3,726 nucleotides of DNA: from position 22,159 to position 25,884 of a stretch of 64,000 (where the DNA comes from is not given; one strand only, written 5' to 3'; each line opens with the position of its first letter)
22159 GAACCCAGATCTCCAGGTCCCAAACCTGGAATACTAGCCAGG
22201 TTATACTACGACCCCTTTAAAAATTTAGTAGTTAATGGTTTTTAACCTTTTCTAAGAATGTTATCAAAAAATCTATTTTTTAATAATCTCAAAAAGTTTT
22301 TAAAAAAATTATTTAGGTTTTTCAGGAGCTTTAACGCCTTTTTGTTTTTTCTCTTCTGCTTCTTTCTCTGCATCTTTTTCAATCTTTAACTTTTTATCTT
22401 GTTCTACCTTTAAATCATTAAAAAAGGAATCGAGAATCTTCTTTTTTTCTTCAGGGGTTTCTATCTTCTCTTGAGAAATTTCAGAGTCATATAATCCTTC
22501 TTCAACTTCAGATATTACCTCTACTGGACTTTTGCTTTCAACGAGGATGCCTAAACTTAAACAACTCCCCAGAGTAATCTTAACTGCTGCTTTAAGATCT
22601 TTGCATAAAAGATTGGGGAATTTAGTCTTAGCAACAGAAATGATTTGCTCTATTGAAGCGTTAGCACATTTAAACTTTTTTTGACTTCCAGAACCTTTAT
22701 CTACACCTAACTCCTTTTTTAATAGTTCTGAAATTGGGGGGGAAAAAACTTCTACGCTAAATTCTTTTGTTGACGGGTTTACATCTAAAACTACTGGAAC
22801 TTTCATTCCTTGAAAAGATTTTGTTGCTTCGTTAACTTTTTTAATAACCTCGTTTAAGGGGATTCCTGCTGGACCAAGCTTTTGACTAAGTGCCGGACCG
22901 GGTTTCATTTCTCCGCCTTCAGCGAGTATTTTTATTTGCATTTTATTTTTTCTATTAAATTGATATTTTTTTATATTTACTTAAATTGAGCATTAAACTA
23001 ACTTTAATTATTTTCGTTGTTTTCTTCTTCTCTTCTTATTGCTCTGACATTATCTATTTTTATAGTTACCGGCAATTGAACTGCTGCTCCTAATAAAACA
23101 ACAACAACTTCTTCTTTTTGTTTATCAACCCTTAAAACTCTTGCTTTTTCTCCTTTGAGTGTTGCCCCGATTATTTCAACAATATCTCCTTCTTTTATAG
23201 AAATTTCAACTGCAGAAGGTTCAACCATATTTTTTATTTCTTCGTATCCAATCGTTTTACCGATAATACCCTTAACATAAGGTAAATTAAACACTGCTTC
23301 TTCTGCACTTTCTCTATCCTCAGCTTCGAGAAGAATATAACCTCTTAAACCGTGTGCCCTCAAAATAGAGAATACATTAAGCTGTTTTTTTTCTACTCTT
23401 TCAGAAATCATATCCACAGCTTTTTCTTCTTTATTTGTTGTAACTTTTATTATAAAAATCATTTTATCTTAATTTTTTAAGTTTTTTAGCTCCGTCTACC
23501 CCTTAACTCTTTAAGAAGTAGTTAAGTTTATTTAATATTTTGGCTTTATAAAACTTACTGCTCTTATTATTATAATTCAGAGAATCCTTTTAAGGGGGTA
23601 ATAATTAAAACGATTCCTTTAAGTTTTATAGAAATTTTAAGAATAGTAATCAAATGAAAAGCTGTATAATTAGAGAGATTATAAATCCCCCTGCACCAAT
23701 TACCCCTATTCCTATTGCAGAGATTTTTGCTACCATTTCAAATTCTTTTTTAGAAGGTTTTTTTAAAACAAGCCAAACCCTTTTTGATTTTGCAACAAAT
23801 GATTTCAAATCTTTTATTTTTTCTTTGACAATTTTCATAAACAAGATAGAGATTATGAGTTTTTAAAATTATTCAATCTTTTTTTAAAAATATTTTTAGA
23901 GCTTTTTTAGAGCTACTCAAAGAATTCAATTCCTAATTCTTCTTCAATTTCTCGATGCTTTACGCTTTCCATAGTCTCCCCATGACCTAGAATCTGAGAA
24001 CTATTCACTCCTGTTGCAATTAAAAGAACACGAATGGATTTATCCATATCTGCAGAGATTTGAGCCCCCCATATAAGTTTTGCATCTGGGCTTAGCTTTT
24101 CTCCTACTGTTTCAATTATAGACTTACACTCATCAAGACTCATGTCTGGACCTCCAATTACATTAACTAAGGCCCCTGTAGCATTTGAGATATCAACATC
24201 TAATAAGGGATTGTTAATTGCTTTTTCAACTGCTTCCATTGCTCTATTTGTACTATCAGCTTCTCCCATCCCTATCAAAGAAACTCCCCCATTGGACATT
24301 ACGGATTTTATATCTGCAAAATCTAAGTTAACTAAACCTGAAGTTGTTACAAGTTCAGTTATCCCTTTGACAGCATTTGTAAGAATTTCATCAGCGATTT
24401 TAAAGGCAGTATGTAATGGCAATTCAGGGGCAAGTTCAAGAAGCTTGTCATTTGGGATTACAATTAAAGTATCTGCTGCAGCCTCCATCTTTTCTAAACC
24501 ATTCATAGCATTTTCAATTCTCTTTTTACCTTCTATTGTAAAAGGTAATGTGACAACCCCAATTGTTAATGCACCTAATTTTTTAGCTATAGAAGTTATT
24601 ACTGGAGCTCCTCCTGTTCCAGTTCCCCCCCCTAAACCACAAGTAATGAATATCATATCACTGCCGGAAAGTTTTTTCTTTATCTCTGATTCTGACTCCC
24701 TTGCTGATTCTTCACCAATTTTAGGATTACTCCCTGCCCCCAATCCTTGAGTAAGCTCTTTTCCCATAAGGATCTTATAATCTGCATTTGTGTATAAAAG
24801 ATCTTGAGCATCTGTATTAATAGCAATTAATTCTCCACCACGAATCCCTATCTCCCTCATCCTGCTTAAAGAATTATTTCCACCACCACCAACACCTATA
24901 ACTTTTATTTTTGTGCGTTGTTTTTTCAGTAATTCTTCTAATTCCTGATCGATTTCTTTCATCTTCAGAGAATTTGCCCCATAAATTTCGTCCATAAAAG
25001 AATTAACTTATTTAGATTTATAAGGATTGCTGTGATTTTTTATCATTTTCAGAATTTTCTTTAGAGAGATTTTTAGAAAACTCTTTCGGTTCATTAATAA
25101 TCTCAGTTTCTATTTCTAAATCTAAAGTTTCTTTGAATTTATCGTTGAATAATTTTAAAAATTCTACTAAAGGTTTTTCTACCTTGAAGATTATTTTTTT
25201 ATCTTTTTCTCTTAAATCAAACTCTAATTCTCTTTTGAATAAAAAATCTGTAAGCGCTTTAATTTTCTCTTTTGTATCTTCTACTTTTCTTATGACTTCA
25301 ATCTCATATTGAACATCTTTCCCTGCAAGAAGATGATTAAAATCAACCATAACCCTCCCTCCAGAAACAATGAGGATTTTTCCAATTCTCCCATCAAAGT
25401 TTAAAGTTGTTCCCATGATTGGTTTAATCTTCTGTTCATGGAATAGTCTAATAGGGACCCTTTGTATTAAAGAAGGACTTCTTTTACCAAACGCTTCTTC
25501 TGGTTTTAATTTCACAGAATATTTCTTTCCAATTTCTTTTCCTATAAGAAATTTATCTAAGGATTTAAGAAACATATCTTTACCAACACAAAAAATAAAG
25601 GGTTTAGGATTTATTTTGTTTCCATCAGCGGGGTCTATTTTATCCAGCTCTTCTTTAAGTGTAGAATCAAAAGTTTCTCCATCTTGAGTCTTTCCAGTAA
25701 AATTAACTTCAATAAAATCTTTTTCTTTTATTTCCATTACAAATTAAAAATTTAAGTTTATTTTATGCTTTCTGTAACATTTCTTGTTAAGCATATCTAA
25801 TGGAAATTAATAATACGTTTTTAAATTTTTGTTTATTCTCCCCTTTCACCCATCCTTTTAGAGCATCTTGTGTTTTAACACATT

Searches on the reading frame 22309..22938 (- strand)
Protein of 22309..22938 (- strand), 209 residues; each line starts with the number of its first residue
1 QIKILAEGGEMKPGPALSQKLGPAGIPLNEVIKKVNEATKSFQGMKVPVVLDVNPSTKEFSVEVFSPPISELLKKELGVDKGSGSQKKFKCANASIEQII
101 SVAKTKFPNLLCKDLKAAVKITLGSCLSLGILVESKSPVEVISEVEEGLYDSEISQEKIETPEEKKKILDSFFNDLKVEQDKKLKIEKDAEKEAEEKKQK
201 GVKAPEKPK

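Call 52: search_protein_families(library=pfam, proteins=[window:22309-22938:-], max_evalue=0.001)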
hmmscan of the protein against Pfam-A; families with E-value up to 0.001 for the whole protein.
window:22309-22938:- (209 aa): 2 families
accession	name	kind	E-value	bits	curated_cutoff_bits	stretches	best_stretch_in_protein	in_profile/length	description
PF03946.19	Ribosomal_L11_N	-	1.9e-17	63.2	32.9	1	2-59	1-57/58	Ribosomal protein L11, N-terminal domain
PF00298.24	Ribosomal_L11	-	2.8e-17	63.3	21.4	1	66-133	2-69/69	Ribosomal protein L11, RNA binding domain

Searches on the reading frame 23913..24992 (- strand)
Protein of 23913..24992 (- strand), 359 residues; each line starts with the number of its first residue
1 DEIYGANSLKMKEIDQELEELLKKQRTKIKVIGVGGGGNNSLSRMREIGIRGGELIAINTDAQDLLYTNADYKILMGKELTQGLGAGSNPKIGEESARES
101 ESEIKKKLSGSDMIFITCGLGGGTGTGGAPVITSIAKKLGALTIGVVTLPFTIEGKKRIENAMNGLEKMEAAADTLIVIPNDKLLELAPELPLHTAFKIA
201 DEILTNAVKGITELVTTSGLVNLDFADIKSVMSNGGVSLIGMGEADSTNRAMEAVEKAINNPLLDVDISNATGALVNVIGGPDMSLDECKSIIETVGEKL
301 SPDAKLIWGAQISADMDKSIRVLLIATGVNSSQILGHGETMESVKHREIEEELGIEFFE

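Call 52: search_protein_families(library=pfam, proteins=[window:23913-24992:-], max_evalue=0.001)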
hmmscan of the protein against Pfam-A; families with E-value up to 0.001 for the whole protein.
window:23913-24992:- (359 aa): 2 families
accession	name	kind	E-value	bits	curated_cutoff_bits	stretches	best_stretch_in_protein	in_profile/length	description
PF00091.31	Tubulin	-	1.2e-48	166.4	33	1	28-187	1-188/190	Tubulin/FtsZ family, GTPase domain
PF12327.13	FtsZ_C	-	5.6e-34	116.8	27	1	236-329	1-94/95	FtsZ family, C-terminal domain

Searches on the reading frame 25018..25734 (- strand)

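Call 52: search_protein_families(library=pfam, proteins=[window:25018-25734:-], max_evalue=0.001)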
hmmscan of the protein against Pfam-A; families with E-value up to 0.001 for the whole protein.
window:25018-25734:- (238 aa): 2 families
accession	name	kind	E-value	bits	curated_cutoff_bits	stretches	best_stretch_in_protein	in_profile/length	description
PF22199.2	FKBP26_IF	-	5e-15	55.6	27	1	93-135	3-45/46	FKBP26, IF domain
PF00254.34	FKBP_C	-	5.9e-10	39.8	21.1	1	2-87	5-76/94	FKBP-type peptidyl-prolyl cis-trans isomerase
